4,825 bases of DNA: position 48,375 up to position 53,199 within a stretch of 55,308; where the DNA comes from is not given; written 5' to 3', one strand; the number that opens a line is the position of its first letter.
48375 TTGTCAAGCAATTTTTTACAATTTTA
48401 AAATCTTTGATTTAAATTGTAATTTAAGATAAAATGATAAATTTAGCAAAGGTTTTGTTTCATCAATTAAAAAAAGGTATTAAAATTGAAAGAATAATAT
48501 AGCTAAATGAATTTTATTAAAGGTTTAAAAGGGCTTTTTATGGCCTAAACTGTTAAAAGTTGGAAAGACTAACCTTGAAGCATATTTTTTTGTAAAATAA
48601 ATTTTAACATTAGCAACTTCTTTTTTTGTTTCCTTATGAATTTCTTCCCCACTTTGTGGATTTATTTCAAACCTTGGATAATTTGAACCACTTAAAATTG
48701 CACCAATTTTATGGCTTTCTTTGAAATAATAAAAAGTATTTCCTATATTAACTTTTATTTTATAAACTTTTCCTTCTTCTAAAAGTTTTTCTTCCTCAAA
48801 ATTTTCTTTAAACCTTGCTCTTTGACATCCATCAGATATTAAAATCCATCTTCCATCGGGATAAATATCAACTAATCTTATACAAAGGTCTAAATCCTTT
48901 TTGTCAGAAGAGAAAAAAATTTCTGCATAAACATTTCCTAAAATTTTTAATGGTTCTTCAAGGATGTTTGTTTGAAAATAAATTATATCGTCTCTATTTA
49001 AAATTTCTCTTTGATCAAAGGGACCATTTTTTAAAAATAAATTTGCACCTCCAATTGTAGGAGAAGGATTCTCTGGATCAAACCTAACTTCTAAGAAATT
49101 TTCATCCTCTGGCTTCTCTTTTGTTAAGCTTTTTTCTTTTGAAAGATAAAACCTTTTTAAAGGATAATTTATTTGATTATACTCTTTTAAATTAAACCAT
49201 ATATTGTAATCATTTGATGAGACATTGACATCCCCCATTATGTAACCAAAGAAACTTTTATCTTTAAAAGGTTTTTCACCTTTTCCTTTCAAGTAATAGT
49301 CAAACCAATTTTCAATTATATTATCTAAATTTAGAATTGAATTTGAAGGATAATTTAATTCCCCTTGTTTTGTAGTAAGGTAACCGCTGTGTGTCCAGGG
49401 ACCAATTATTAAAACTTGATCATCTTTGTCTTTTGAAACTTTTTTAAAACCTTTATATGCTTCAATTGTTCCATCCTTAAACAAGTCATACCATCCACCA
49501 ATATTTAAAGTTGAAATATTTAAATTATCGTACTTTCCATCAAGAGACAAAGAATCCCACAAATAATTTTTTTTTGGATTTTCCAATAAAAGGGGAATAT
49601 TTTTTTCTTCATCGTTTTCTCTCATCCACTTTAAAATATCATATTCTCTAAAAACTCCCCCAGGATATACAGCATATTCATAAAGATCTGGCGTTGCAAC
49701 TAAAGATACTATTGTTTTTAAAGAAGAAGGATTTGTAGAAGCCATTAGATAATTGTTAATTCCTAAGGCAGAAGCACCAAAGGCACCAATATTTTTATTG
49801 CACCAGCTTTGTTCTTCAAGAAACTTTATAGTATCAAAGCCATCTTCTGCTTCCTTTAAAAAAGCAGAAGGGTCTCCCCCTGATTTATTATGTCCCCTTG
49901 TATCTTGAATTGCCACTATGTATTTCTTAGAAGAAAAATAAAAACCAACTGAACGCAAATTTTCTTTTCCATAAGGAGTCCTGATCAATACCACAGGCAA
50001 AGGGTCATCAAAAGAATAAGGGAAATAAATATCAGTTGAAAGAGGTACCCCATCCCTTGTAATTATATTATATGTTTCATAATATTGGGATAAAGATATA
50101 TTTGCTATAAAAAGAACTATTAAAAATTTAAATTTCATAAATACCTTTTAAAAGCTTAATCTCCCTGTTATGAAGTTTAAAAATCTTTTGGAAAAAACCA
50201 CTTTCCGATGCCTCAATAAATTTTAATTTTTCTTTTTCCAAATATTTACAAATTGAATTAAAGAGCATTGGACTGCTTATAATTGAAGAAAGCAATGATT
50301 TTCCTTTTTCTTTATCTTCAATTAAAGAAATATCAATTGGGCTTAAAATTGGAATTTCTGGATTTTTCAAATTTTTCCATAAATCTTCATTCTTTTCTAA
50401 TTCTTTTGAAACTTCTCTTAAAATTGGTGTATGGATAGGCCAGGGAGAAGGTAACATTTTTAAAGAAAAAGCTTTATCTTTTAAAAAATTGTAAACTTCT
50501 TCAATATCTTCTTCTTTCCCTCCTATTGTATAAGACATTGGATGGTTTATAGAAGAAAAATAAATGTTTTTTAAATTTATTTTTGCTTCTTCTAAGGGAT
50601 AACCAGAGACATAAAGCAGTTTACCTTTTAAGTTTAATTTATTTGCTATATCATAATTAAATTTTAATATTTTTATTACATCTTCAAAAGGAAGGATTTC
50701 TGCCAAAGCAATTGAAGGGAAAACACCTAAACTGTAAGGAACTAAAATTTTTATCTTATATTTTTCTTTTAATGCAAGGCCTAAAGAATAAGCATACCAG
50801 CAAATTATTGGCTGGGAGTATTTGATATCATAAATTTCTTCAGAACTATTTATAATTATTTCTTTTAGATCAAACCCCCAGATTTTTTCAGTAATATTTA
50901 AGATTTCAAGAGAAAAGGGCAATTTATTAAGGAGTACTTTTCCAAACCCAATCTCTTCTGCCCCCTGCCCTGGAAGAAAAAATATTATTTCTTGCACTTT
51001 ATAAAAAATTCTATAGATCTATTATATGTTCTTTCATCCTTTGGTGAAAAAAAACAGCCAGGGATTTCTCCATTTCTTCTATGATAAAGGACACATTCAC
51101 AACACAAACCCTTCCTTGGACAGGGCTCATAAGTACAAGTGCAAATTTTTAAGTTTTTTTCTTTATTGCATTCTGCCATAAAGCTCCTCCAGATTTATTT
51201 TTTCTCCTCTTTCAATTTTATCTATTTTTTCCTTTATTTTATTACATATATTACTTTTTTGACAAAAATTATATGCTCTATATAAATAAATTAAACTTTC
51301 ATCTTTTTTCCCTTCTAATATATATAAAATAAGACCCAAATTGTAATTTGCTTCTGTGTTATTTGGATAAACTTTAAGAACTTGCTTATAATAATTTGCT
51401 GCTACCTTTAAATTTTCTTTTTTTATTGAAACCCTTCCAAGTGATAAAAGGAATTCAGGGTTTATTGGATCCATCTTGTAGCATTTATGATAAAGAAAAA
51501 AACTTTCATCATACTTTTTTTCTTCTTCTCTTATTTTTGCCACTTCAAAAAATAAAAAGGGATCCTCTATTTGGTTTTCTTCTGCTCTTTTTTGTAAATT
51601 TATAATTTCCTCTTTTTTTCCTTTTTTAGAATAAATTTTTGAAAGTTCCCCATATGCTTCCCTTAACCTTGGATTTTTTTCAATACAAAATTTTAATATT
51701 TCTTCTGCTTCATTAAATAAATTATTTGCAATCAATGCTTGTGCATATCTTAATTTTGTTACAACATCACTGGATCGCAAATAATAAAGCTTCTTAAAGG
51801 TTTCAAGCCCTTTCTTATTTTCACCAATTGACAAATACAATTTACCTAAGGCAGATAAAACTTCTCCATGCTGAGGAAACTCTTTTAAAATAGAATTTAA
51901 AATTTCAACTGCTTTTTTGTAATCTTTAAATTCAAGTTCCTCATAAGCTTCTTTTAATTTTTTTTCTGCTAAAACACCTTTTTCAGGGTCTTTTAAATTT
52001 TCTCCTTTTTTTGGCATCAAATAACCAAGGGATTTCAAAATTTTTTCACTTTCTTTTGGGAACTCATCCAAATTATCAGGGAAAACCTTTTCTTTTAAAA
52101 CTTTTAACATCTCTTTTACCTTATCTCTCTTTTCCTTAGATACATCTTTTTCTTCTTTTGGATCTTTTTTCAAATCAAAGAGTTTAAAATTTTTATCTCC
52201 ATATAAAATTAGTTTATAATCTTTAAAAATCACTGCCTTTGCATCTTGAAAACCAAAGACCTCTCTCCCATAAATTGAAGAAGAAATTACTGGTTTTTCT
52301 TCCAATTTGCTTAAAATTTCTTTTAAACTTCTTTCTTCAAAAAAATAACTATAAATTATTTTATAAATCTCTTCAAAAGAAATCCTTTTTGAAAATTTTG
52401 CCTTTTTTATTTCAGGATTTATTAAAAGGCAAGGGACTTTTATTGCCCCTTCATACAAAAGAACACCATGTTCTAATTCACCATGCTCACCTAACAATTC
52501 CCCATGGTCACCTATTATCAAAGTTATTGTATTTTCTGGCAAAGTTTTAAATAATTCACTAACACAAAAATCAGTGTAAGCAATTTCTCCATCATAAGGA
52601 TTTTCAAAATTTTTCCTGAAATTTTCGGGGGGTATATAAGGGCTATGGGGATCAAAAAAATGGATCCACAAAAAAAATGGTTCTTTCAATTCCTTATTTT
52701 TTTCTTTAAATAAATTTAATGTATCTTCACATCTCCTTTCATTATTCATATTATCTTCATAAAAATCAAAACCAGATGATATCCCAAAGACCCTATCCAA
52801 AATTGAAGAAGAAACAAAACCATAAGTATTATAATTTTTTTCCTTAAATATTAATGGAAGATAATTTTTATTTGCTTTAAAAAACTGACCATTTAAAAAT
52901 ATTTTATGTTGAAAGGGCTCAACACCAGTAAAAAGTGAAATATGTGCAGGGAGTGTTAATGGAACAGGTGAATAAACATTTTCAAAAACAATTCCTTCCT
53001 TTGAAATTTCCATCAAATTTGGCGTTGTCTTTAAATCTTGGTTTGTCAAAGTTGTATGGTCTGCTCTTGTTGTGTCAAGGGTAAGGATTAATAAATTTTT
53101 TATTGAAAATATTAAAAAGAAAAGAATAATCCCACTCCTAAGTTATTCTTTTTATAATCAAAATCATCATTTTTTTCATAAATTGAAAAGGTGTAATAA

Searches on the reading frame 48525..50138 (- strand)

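Call 22: search_protein_families(library=pfam, proteins=[window:48525-50138:-], max_evalue=0.001)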
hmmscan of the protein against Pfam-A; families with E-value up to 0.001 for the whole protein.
window:48525-50138:- (537 aa): 2 families
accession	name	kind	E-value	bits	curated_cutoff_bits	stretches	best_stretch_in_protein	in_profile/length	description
PF02129.25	Peptidase_S15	-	7.8e-43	147.5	23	2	29-172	1-152/262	X-Pro dipeptidyl-peptidase (S15 family)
PF08530.16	PepX_C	-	2.3e-22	80.4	22.5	1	304-523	9-216/217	X-Pro dipeptidyl-peptidase C-terminal non-catalytic domain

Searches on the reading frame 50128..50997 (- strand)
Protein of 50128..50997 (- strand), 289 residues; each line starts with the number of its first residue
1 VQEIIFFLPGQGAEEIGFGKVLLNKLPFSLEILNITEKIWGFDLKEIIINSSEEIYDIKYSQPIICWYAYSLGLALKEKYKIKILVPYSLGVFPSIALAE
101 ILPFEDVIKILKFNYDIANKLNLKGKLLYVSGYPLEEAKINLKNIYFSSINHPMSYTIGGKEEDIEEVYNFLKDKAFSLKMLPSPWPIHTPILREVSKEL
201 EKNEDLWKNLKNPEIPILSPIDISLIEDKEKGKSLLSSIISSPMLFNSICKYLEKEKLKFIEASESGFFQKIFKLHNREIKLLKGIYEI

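Call 22: search_protein_families(library=pfam, proteins=[window:50128-50997:-], max_evalue=0.001)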
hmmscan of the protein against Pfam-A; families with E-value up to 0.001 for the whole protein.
window:50128-50997:- (289 aa): 1 family
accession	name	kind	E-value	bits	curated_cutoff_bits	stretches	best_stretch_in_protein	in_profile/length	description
PF00698.26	Acyl_transf_1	-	3.7e-06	27.1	32.7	1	6-264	2-266/319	Acyl transferase domain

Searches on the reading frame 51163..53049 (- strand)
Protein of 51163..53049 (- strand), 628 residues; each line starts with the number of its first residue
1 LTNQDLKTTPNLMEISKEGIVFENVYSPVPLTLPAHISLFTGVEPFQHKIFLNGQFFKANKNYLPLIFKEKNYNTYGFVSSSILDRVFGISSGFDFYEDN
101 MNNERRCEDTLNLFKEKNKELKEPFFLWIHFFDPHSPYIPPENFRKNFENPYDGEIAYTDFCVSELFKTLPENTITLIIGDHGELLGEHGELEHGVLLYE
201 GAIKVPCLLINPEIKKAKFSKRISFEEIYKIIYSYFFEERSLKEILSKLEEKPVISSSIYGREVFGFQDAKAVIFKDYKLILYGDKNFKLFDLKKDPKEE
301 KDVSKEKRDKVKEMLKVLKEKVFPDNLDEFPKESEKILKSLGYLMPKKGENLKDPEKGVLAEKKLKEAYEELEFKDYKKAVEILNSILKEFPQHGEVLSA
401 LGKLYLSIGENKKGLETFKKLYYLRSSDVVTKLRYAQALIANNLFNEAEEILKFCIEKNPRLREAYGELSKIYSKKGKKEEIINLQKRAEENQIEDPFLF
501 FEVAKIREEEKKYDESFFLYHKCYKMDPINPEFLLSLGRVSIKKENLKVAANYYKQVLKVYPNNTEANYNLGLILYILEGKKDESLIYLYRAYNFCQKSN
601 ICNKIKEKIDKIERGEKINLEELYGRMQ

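Call 22: search_protein_families(library=pfam, proteins=[window:51163-53049:-], max_evalue=0.001)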
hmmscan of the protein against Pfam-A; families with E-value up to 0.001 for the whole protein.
window:51163-53049:- (628 aa): 19 families
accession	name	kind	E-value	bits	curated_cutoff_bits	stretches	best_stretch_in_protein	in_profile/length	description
PF00884.28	Sulfatase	-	3.8e-28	99.1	25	1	6-224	23-287/301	Sulfatase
PF14559.12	TPR_19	-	6.4e-19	68.5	25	1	372-420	2-50/68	Tetratricopeptide repeat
PF13428.12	TPR_14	-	7.3e-14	51.3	23.5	0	368-404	8-44/44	Tetratricopeptide repeat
PF13432.12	TPR_16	-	3.4e-12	47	32.7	1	537-593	3-58/65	Tetratricopeptide repeat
PF13431.12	TPR_17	-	3.1e-10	39.9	24.4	0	553-582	1-29/34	Tetratricopeptide repeat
PF23914.1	TPR_CcmH_CycH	-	3.4e-09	37.2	42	1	370-480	25-138/158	Cytochrome c-type biogenesis protein H TPR domain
PF13181.12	TPR_8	-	4.8e-09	36.1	25.7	0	532-564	2-34/34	Tetratricopeptide repeat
PF07719.23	TPR_2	-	8.5e-08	32.2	27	0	531-564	1-34/34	Tetratricopeptide repeat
PF01663.27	Phosphodiest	-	1.1e-07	32.2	23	1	7-63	18-75/342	Type I phosphodiesterase / nucleotide pyrophosphatase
PF24575.1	TPR_Slam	-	1.6e-07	32.1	35.2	0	378-450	28-102/104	Surface lipoprotein assembly modifier, N-terminal TPR repeats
PF13424.12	TPR_12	-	7.4e-07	29.7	30.1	0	444-492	25-74/77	Tetratricopeptide repeat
PF13174.12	TPR_6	-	1.6e-06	28.8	26.3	0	368-393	9-32/33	Tetratricopeptide repeat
PF20225.4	DUF6584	-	2.1e-05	25.1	27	0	362-411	4-53/171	Family of unknown function (DUF6584)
PF12895.13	ANAPC3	-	2.7e-05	24.8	27.2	0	376-453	4-80/82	Anaphase-promoting complex, cyclosome, subunit 3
PF25060.1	ARM_TT21_2nd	-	4.1e-05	23.6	27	0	518-584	44-108/270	Tetratricopeptide repeat protein 21 second ARM domain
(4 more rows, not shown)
